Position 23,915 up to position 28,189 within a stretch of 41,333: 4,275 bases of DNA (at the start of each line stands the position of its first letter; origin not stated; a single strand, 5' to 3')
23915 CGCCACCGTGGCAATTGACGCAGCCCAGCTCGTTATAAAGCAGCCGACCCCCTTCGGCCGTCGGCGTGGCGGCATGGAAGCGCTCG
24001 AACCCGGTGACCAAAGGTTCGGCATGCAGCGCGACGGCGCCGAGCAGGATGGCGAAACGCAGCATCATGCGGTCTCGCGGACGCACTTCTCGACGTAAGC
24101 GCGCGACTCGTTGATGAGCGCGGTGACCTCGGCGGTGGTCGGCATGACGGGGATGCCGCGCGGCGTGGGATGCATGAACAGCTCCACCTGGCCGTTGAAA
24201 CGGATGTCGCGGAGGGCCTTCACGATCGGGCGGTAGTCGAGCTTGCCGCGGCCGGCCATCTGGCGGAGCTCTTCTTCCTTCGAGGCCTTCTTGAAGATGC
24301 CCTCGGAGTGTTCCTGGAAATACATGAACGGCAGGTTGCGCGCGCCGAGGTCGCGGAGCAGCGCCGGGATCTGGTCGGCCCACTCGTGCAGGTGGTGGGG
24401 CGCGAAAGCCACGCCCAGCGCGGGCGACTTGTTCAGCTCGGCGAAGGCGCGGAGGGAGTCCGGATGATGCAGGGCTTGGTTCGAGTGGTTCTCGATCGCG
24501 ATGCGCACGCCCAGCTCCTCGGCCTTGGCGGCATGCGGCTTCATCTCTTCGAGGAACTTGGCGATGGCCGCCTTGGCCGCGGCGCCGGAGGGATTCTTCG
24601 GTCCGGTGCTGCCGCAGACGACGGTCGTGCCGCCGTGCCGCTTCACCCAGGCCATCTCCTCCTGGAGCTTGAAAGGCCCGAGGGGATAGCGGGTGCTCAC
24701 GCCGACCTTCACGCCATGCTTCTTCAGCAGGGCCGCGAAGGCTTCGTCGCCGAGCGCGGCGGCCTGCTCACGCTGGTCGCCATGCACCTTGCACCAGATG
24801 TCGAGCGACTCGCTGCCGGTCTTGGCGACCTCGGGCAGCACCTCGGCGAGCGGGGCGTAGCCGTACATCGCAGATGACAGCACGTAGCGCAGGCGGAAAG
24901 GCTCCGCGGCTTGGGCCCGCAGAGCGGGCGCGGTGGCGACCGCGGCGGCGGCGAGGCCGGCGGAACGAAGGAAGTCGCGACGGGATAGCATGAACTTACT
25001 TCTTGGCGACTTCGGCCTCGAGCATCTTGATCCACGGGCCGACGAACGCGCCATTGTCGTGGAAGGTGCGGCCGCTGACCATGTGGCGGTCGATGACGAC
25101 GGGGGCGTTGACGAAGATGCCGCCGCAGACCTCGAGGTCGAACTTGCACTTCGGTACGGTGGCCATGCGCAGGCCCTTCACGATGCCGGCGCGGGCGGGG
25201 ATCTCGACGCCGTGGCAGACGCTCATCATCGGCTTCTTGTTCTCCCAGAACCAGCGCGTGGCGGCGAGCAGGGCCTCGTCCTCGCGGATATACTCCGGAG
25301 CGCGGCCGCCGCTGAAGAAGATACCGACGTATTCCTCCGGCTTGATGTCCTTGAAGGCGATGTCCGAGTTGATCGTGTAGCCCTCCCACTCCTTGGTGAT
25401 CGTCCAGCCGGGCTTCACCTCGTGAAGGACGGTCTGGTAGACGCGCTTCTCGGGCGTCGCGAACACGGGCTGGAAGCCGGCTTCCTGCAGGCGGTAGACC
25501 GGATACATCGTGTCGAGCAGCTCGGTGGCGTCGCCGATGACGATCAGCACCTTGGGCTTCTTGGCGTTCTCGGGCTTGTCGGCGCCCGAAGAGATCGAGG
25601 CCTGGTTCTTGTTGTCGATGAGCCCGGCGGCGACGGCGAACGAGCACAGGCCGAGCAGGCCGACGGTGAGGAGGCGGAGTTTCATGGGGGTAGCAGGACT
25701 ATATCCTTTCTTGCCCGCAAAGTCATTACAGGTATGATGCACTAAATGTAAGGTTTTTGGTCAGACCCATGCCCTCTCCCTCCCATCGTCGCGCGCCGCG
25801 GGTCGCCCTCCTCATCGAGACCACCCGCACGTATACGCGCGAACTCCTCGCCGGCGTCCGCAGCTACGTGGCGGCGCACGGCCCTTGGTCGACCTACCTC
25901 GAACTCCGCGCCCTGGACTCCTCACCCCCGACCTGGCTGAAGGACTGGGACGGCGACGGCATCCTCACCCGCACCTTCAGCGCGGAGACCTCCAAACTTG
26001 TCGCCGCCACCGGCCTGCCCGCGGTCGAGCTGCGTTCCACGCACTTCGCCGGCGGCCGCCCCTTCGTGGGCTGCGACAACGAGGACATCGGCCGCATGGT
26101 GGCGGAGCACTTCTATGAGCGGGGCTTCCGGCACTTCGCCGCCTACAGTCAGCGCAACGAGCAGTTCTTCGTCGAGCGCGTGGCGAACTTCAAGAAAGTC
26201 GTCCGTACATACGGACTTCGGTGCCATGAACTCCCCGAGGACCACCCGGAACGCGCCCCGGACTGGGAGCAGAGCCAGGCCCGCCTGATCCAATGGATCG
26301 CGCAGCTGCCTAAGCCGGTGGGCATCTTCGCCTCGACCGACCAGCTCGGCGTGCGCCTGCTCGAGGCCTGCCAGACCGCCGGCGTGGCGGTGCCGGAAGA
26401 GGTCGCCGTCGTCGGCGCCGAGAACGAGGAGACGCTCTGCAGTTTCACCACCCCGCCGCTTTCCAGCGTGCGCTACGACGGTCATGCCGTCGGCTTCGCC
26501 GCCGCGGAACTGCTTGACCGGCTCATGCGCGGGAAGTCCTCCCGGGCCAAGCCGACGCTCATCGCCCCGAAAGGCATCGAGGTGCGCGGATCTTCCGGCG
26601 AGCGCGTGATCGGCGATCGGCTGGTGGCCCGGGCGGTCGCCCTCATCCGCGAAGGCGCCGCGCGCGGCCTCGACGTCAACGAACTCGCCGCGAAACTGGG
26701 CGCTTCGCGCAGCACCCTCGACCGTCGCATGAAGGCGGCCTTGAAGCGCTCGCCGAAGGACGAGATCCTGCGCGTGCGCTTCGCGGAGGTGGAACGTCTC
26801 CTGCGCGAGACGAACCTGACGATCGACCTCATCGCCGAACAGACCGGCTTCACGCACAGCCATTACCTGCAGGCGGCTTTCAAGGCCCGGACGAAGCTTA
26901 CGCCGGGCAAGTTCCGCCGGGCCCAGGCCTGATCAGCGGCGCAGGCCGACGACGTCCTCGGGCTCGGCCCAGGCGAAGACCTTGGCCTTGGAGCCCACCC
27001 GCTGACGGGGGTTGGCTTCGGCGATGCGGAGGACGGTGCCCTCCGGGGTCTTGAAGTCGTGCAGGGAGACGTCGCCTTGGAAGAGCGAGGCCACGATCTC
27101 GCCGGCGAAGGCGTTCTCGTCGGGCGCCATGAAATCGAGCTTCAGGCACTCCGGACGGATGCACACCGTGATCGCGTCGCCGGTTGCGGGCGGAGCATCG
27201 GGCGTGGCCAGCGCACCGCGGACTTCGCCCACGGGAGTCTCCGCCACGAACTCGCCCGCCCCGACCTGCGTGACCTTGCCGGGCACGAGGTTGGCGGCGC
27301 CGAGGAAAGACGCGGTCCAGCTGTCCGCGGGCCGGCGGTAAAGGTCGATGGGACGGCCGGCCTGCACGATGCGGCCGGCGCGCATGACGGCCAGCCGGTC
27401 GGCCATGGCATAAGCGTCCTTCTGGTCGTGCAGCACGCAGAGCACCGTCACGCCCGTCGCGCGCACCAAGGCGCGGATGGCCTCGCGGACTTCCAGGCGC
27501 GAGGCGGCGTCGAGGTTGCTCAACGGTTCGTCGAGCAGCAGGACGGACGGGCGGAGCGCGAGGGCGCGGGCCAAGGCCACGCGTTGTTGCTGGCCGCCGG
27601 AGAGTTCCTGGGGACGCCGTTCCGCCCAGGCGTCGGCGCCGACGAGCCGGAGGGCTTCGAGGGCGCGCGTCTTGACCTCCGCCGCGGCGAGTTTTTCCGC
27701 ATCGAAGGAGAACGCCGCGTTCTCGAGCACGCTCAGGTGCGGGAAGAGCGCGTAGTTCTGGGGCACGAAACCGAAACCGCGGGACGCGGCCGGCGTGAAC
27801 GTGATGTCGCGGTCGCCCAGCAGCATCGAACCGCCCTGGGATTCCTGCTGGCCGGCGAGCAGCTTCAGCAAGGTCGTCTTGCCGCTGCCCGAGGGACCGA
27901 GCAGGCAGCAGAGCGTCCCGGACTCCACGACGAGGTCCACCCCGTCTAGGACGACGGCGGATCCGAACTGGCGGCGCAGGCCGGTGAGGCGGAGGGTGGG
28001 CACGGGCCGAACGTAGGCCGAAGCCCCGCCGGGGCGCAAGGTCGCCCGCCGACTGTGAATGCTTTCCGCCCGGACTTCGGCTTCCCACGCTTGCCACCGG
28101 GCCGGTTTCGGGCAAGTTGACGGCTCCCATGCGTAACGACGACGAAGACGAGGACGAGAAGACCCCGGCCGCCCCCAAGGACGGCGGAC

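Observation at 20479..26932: Fully exported, translationally coupled operon (DJ-1/PfpI, TAT TIM-barrel, pentahaem cytochrome c, beta-propeller) under a divergent XylR-like regulator: candidate uncharacterised periplasmic carbohydrate-oxidation module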

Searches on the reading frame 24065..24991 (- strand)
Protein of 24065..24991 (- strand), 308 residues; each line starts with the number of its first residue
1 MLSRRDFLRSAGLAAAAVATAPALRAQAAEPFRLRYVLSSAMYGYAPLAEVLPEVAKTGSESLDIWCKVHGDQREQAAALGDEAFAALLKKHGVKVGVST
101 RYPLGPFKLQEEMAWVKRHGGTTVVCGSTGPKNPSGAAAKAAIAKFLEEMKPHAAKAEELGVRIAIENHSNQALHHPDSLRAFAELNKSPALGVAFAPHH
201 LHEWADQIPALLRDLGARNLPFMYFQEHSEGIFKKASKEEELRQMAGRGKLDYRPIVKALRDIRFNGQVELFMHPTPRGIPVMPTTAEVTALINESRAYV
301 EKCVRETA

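Call 4: search_protein_families(library=pfam, proteins=[window:24065-24991:-], max_evalue=0.01)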
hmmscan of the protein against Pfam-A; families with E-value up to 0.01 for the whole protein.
window:24065-24991:- (308 aa): 3 families
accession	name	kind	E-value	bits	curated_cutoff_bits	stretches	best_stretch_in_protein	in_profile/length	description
PF01261.30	AP_endonuc_2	-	8.6e-17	62.1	31.1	1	55-271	4-227/249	Xylose isomerase-like TIM barrel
PF10518.14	TAT_signal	-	0.00031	21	22.7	1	1-21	1-21/21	TAT (twin-arginine translocation) pathway signal sequence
PF10399.14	UCR_Fe-S_N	-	0.0087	15.9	24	0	3-23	10-30/41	Ubiquitinol-cytochrome C reductase Fe-S subunit TAT signal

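Call 5: search_protein_families(library=ncbifam, proteins=[window:24065-24991:-], max_evalue=0.01)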
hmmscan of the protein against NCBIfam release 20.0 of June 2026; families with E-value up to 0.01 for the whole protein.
window:24065-24991:- (308 aa): 2 families
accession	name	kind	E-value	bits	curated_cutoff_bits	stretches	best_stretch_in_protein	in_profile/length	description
TIGR01409.1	TAT_signal_seq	domain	0.0011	19.2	16.7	1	2-26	1-24/29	twin-arginine translocation signal domain-containing protein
NF041099.2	keto_glucon_epim_IolO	equivalog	0.0021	17.4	300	0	243-280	216-253/269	5-keto-L-gluconate epimerase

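Call 8: search_solved_structures(query=window:24065-24991:-, max_evalue=0.1)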
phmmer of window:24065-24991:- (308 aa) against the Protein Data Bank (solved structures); distinct sequences matched with E-value up to 0.1: 1.
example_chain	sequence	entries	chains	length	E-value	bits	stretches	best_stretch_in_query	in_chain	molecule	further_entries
3hmc_A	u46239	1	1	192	0.082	15.8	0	64-122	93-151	Putative prophage LambdaBa04, glycosyl hydrolase, family 25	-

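Call 30: search_solved_structures(query=A3, max_evalue=1, show_alignments=2)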
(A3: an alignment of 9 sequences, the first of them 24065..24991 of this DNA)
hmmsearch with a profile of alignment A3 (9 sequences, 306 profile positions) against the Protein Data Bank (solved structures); distinct sequences matched with E-value up to 1: 4.
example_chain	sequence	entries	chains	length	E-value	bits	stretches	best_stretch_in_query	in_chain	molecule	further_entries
2zvr_A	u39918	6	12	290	0.0059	19.4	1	117-278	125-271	Uncharacterized protein TM_0416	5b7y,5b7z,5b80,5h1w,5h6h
8xix_A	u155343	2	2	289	0.022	17.5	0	138-267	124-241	D-tagatose 3-epimerase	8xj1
8xiv_A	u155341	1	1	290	0.023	17.5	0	138-267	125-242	D-tagatose 3-epimerase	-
1tz9_A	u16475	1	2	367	0.059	16.2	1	178-267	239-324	Mannonate dehydratase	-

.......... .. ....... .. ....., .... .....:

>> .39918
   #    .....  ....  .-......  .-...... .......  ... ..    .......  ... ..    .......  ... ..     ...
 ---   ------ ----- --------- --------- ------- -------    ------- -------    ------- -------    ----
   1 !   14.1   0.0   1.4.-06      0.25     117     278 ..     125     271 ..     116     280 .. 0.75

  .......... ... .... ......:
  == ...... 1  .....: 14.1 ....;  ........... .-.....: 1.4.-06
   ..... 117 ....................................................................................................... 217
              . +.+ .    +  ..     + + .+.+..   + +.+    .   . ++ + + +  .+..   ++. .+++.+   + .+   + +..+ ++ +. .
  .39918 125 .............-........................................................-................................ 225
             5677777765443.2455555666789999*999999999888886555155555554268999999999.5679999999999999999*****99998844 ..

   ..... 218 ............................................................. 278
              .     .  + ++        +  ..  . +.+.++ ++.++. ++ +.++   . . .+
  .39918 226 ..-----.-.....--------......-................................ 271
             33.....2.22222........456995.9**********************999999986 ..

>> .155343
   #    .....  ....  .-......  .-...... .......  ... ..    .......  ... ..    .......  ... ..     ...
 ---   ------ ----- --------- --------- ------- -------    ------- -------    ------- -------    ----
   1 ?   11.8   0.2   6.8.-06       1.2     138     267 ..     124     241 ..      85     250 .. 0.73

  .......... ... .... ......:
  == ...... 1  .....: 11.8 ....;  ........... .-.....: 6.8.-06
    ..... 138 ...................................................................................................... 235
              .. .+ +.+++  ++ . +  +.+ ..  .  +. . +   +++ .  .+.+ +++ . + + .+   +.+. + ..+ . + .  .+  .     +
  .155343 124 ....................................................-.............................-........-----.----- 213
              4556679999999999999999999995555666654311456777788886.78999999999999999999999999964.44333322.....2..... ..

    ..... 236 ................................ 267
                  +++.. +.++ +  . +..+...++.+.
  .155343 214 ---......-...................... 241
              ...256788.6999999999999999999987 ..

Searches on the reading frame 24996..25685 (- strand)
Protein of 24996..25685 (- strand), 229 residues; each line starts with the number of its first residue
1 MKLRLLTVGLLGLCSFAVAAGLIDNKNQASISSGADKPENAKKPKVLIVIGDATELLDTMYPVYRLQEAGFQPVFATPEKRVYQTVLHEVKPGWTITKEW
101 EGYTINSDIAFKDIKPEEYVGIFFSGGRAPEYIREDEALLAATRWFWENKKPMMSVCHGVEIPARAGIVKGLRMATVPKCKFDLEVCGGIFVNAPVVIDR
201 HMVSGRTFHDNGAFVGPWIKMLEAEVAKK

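Call 4: search_protein_families(library=pfam, proteins=[window:24996-25685:-], max_evalue=0.01)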
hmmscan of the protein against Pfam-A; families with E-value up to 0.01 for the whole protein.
window:24996-25685:- (229 aa): 1 family
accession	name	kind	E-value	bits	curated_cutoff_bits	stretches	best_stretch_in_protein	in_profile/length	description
PF01965.30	DJ-1_PfpI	-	1e-27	97.4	26.6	1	45-215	2-159/165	DJ-1/PfpI family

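Call 5: search_protein_families(library=ncbifam, proteins=[window:24996-25685:-], max_evalue=0.01)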
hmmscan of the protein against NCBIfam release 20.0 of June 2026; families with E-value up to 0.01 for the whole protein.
window:24996-25685:- (229 aa): 3 families
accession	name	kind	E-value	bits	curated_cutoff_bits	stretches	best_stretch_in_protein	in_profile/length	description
TIGR01382.1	PfpI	subfamily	3.8e-32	111.2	139.05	1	45-222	1-168/169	DJ-1/PfpI/YhbO family deglycase/protease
NF040823.1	deglyc_PfpI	equivalog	4.1e-26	91.8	330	1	45-222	2-165/166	deglycase PfpI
NF003168.0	PRK04155.1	equivalog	9.2e-05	21.7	365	1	59-159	79-189/287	glyoxalase III HchA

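Call 9: search_solved_structures(query=window:24996-25685:-, max_evalue=0.001)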
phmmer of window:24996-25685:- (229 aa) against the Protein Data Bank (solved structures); distinct sequences matched with E-value up to 0.001: 16.
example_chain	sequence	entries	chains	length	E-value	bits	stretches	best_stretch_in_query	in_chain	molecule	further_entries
3uk7_A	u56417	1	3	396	2.2e-35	125.5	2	44-206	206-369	Class I glutamine amidotransferase-like domain-containing protein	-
4ofw_A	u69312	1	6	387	3.5e-35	124.9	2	44-206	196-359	Protein DJ-1 homolog D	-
4ogg_A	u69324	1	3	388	5.1e-32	114.5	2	44-206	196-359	Protein DJ-1 homolog D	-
5tw0_A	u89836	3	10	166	5.6e-23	84.9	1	45-222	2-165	Peptidase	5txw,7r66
3l18_A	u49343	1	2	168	8.5e-23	84.3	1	45-222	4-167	Intracellular protease I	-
1g2i_A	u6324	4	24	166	5.7e-22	81.6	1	45-222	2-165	PROTEASE I | Deglycase PH1704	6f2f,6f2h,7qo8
6hf6_A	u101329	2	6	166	5.2e-20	75.2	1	45-222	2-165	Deglycase PH1704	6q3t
1oi4_A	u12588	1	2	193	1.6e-15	60.5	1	80-222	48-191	HYPOTHETICAL PROTEIN YHBO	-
4y1f_A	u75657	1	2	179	2.8e-13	53.2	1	49-225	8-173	Uncharacterized protein SAV1875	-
4y0n_A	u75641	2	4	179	6.7e-13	52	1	95-225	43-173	Uncharacterized protein SAV1875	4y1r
4y1g_A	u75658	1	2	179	7.8e-13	51.7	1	95-225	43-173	Uncharacterized protein SAV1875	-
4y1e_A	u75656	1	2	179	3.2e-11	46.5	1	95-225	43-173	Uncharacterized protein SAV1875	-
2vrn_A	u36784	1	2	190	5.6e-10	42.4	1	45-214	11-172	PROTEASE I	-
8r3n_B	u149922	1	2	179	3.8e-09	39.7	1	85-222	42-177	Protease PfpI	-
3fse_A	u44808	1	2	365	8.8e-06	28.7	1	39-214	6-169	two-domain protein containing DJ-1/ThiJ/PfpI-like and ferritin-like domains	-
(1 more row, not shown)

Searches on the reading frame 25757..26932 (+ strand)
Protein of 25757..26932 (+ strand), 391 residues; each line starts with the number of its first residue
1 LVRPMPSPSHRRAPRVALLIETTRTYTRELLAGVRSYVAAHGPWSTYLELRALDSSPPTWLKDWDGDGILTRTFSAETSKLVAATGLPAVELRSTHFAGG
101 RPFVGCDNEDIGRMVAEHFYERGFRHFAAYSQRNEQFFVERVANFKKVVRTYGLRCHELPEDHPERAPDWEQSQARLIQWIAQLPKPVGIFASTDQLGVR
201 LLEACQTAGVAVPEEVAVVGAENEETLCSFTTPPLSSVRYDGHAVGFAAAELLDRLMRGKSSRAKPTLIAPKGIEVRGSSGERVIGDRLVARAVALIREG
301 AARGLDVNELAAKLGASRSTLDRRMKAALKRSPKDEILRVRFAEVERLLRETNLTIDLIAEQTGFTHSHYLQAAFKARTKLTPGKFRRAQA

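Call 4: search_protein_families(library=pfam, proteins=[window:25757-26932:+], max_evalue=0.01)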
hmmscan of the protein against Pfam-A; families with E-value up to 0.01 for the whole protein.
window:25757-26932:+ (391 aa): 6 families
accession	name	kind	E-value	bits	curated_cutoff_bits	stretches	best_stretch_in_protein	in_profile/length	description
PF13377.12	Peripla_BP_3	-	6.3e-34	117.9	26.5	1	116-280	1-167/167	Periplasmic binding protein-like domain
PF12833.13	HTH_18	-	5.2e-18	65.6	33.6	1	310-388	1-79/80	Helix-turn-helix domain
PF00165.29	HTH_AraC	-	6.8e-11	42.5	26.6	1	351-388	6-42/42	Bacterial regulatory helix-turn-helix proteins, AraC family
PF13407.12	Peripla_BP_4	-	0.00012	22.2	35.1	1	103-260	98-257/258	Periplasmic binding protein domain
PF22177.2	PBP1_XylR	-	0.00016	22.3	27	1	15-92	1-77/98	XylR N-terminal domain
PF20432.4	Xre-like-HTH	-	0.008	16.9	25.8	0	297-335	15-56/63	Antitoxin Xre-like helix-turn-helix domain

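Call 5: search_protein_families(library=ncbifam, proteins=[window:25757-26932:+], max_evalue=0.01)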
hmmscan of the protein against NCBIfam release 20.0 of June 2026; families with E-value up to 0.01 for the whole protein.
window:25757-26932:+ (391 aa): 36 families (the best 25 are shown)
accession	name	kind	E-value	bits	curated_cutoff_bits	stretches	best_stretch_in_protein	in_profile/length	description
NF052440.1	TransRegGNTRPSEAE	equivalog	8.7e-20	71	400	1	75-263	131-317/333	HTH-type transcriptional regulator GntR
NF047341.1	lactose_RbsR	equivalog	5.8e-13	48.9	382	1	80-262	135-312/331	ribose utilization transcriptional repressor RbsR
NF006902.0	PRK09393.1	equivalog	1.2e-12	47.7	425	1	290-389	222-321/327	transcriptional regulator FtrA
NF011563.0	PRK14987.1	equivalog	6.3e-12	45.4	433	1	27-263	78-315/331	gluconate operon transcriptional repressor GntR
NF047913.1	TransRegIdnR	equivalog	5.7e-11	42.3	500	1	64-261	118-313/331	DNA-binding transcriptional regulator IdnR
NF007743.0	PRK10423.1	equivalog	3.8e-10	39.4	531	1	85-272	138-323/330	ribose operon transcriptional repressor RbsR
NF047455.1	TF_Staph_AryK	equivalog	9e-10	37.4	850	1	287-389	156-258/759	transcriptional regulator AryK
TIGR01481.1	ccpA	equivalog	2.8e-09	36.9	442.35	1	73-279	126-328/330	catabolite control protein A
NF050186.1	TransRegGliRPseudo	equivalog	2.3e-08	33.8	570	1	295-390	242-337/338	AraC family transcriptional regulator GliR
NF008269.0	PRK11041.1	equivalog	3e-08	33.1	436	1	169-279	228-336/342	DNA-binding transcriptional regulator CytR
NF007979.0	PRK10703.1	equivalog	3.8e-08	32.8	501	1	112-276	166-328/341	HTH-type transcriptional repressor PurR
NF007075.0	PRK09526.1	subfamily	1e-07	31.2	340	1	107-268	164-321/358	LacI family DNA-binding transcriptional regulator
NF010028.0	PRK13503.1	equivalog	5.2e-07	29.3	288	1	298-389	181-272/278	HTH-type transcriptional activator RhaS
NF007860.0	PRK10572.1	equivalog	3e-06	26.3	208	1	285-390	180-285/292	arabinose operon transcriptional regulator AraC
NF052371.1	TransRegGbdRPseu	equivalog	4.2e-06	26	480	1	294-388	231-325/365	choline metabolism transcriptional regulator GbdR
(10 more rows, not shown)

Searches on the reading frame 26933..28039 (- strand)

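Call 83: search_protein_families(library=pfam, proteins=[window:26933-28039:-], max_evalue=0.00001)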
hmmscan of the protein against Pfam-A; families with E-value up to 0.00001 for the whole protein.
window:26933-28039:- (368 aa): 3 families
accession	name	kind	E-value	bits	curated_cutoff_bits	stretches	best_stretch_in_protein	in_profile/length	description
PF00005.33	ABC_tran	-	1.1e-33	117.2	25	1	31-173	1-136/137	ABC transporter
PF08402.16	TOBE_2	-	1.3e-07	32.1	21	1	292-364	1-74/76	TOBE domain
PF13304.12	AAA_21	-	1.6e-06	28.8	27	0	45-64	3-22/304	AAA domain, putative AbiEii toxin, Type IV TA system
